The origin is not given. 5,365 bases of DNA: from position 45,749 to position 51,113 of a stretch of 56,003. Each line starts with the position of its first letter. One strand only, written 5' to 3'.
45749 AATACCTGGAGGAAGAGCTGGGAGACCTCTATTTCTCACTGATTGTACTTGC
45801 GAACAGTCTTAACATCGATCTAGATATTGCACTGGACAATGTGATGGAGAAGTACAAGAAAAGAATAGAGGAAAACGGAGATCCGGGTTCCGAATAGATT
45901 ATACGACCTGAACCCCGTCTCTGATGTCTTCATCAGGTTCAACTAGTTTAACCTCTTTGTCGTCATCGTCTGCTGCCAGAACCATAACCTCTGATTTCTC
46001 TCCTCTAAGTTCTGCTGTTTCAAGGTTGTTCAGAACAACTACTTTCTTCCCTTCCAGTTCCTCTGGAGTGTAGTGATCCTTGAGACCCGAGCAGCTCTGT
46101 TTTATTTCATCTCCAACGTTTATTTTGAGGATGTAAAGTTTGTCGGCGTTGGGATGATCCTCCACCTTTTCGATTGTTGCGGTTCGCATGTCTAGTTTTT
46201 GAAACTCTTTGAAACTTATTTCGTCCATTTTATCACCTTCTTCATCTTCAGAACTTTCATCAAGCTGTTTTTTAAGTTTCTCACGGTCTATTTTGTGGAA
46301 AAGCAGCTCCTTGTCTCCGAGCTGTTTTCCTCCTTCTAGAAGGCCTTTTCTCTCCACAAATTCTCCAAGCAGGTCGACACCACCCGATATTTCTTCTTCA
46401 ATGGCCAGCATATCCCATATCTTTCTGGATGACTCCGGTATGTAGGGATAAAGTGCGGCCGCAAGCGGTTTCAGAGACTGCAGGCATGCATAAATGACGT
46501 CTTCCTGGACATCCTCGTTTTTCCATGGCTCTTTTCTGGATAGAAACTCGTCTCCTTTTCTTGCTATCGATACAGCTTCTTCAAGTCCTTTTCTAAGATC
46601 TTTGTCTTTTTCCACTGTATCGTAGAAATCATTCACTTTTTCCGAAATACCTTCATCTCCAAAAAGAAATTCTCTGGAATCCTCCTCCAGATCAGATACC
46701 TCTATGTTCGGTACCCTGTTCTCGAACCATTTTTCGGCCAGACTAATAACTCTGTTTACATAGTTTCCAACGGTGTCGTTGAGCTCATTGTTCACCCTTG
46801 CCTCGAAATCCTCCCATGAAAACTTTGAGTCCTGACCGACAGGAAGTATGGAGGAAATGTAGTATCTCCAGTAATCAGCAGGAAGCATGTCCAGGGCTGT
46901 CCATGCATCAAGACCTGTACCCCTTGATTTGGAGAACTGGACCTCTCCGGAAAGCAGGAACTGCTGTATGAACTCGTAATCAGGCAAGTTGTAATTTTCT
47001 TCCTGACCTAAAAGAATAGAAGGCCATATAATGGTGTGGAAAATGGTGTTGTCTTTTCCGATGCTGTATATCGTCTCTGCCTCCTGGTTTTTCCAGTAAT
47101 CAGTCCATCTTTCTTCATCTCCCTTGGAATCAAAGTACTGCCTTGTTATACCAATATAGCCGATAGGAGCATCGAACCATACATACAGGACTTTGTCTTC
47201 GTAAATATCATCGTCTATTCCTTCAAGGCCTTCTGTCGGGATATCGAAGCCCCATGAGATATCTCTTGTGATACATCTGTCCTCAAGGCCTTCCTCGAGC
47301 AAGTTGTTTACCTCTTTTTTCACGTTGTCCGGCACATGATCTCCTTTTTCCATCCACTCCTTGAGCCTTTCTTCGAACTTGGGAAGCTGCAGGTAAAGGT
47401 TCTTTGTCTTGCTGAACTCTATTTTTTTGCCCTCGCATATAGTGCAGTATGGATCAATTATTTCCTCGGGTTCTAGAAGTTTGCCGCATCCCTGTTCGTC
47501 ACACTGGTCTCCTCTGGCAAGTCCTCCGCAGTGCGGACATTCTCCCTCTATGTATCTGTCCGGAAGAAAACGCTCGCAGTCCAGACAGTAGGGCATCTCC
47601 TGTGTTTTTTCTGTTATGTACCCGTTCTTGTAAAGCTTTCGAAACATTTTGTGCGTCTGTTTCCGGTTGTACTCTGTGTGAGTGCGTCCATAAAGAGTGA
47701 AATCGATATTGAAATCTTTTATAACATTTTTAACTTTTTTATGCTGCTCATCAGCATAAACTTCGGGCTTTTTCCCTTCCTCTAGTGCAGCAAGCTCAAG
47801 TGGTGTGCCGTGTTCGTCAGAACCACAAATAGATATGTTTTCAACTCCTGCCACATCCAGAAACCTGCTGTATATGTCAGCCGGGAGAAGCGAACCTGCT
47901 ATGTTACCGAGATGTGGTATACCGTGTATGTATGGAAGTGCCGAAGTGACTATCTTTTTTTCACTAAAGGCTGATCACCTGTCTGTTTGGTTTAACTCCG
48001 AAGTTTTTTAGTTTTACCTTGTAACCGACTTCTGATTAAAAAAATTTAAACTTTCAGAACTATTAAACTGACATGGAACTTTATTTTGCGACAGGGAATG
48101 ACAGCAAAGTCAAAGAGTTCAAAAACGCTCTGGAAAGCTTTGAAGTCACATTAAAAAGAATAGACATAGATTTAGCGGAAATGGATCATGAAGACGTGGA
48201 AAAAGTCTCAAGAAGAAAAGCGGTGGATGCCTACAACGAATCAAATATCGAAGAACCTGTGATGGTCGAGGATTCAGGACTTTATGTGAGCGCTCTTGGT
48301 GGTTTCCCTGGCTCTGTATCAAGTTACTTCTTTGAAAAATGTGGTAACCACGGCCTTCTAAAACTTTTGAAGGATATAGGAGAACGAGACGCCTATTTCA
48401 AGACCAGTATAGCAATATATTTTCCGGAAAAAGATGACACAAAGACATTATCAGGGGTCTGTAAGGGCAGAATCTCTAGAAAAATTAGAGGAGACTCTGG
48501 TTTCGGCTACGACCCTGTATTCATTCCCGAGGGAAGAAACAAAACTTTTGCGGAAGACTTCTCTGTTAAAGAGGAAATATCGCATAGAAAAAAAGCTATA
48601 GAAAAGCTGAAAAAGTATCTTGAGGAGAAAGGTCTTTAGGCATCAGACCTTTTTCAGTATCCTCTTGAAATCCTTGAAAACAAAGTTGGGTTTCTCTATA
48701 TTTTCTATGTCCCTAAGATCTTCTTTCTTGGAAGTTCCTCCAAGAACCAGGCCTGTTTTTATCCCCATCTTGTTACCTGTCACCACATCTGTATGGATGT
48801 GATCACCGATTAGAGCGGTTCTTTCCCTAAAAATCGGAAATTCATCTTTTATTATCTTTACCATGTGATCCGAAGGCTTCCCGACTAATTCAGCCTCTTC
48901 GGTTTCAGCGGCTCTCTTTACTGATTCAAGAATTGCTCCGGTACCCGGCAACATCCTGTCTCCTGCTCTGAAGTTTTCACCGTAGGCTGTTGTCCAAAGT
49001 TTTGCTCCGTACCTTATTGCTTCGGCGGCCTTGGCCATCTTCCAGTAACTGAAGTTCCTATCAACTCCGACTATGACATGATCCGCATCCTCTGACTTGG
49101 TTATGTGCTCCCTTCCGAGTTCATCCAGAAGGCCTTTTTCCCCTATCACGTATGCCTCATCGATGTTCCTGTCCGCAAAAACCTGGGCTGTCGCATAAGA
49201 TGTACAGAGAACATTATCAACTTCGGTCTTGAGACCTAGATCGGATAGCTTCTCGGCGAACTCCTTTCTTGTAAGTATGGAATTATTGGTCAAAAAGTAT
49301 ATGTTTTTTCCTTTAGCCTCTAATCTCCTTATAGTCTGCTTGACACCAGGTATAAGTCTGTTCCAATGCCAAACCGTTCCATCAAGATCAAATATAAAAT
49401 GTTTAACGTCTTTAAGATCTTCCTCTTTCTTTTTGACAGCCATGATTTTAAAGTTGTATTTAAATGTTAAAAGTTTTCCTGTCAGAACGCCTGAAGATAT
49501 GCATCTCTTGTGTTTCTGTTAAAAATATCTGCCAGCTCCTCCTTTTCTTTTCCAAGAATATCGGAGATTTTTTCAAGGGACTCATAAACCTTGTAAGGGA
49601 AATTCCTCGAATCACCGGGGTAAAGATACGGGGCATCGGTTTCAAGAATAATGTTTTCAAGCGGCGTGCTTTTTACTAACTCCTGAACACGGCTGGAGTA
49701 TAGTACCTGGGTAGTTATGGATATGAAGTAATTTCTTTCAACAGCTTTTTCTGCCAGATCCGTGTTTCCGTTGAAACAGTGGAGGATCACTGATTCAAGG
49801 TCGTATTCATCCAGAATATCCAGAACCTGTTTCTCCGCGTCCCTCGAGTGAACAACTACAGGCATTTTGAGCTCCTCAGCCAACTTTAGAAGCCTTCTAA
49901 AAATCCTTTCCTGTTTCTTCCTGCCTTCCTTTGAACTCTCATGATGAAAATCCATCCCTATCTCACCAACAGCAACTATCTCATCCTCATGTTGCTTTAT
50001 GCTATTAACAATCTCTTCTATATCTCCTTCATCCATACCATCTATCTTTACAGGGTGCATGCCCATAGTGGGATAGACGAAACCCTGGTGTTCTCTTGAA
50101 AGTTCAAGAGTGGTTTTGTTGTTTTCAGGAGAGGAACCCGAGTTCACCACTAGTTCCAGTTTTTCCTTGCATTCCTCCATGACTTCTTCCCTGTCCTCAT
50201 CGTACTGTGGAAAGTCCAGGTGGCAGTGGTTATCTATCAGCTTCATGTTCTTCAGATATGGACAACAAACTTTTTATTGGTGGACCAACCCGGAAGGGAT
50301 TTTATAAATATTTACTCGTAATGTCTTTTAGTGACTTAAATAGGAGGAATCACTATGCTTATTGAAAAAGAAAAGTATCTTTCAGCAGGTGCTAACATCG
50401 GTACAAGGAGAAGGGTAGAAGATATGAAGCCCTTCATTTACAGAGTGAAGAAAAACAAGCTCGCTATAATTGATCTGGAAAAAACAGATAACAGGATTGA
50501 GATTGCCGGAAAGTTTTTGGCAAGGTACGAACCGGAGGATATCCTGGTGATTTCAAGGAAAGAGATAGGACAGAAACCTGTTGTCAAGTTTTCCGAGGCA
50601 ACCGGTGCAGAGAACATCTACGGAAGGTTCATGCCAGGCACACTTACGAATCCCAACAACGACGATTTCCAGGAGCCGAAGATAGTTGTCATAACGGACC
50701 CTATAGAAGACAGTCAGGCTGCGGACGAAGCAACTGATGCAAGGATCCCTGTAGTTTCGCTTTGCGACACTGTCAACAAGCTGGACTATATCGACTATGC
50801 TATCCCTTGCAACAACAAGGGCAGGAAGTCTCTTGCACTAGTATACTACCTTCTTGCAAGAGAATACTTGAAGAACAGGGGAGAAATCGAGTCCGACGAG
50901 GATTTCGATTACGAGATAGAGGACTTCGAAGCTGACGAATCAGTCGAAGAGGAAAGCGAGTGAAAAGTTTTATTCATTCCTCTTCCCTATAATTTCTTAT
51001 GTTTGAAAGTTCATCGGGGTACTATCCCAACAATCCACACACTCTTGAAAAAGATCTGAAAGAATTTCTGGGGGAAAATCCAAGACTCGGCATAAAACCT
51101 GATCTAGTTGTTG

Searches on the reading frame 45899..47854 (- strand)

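Call 21: search_protein_families(library=pfam, proteins=[window:45899-47854:-], max_evalue=0.001)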
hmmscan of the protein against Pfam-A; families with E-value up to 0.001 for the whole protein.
window:45899-47854:- (651 aa): 4 families
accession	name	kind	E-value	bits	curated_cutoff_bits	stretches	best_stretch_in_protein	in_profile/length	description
PF09334.17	tRNA-synt_1g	-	3e-122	408.6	20.1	1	2-369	35-390/391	tRNA synthetases class I (M)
PF01588.26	tRNA_bind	-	3.1e-29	101.3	27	1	556-648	1-95/96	Putative tRNA binding domain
PF00133.28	tRNA-synt_1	-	1.8e-09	37.3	22.7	1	33-206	107-244/414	tRNA synthetases class I (I, L, M and V)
PF19303.5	Anticodon_3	-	4.3e-05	23.9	23.5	1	403-528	18-141/152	Anticodon binding domain of methionyl tRNA ligase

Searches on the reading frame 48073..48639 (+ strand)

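Call 21: search_protein_families(library=pfam, proteins=[window:48073-48639:+], max_evalue=0.001)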
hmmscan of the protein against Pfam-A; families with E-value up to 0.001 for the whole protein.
window:48073-48639:+ (188 aa): 1 family
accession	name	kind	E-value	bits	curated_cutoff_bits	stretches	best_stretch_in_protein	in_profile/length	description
PF01725.21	Ham1p_like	-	7.2e-47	160.1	22.5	1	3-182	1-186/186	Ham1 family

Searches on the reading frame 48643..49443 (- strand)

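Call 21: search_protein_families(library=pfam, proteins=[window:48643-49443:-], max_evalue=0.001)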
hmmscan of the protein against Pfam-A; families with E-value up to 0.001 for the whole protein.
window:48643-49443:- (266 aa): 4 families
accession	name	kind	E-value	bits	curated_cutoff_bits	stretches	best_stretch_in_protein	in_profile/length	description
PF13344.12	Hydrolase_6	-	1.7e-25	89.5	27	1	16-110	1-96/101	Haloacid dehalogenase-like hydrolase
PF13242.12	Hydrolase_like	-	1.9e-15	57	22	1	187-260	2-73/75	HAD-hyrolase-like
PF00702.32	Hydrolase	-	1.7e-09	38.8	26.4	1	13-227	1-191/191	haloacid dehalogenase-like hydrolase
PF13419.12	HAD_2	-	9.9e-06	26.2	23.8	0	188-232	134-177/178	Haloacid dehalogenase-like hydrolase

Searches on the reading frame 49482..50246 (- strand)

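Call 21: search_protein_families(library=pfam, proteins=[window:49482-50246:-], max_evalue=0.001)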
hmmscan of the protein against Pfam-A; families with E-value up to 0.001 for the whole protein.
window:49482-50246:- (254 aa): 2 families
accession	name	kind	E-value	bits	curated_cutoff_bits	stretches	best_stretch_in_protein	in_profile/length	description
PF01026.27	TatD_DNase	-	1.8e-71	240.9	27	1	4-250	1-252/253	TatD related DNase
PF04909.20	Amidohydro_2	-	7.2e-05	23.1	26.4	1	76-250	91-287/289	Amidohydrolase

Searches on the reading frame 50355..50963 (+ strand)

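Call 21: search_protein_families(library=pfam, proteins=[window:50355-50963:+], max_evalue=0.001)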
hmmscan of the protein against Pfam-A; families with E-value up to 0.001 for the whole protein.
window:50355-50963:+ (202 aa): 1 family
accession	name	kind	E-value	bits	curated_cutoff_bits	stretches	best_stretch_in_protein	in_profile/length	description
PF00318.25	Ribosomal_S2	-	1e-24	87.5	26.1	2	106-169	148-211/216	Ribosomal protein S2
